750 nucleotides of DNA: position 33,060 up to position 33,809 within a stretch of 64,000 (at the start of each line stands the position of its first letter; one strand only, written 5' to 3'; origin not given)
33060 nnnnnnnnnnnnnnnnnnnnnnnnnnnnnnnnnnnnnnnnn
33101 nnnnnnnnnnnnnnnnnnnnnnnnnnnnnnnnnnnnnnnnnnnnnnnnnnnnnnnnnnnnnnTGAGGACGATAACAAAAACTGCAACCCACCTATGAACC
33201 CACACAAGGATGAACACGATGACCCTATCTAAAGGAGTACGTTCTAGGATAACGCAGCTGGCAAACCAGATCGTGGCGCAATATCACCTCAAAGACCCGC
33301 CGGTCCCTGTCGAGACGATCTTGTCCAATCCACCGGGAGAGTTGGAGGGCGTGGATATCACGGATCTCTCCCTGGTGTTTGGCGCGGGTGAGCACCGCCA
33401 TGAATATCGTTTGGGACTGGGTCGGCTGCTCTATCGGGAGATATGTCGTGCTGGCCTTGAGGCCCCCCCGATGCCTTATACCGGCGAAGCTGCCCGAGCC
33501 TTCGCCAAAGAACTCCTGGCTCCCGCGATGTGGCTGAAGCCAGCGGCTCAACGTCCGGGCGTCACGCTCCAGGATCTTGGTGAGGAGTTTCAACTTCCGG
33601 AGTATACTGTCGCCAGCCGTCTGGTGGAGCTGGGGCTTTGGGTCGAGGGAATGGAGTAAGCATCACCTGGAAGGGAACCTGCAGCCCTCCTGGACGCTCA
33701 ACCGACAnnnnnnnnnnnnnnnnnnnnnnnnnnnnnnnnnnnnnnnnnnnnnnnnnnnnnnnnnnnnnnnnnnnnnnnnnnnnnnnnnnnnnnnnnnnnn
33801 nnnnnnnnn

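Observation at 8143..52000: Expansion of GT-C-type glycosyltransferase paralogues across the window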

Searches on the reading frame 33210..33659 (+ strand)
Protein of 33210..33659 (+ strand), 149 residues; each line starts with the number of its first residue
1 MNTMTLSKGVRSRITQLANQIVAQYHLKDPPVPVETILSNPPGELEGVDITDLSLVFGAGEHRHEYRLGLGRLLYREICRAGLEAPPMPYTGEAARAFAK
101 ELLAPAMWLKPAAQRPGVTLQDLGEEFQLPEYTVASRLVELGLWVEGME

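Call 59: search_protein_families(library=pfam, proteins=[window:33210-33659:+], max_evalue=0.1)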
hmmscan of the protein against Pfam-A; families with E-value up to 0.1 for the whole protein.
window:33210-33659:+ (149 aa): 1 family
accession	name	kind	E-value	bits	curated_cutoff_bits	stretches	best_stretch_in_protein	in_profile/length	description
PF06114.19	Peptidase_M78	-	0.0055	17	22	1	89-138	72-122/123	IrrE N-terminal-like domain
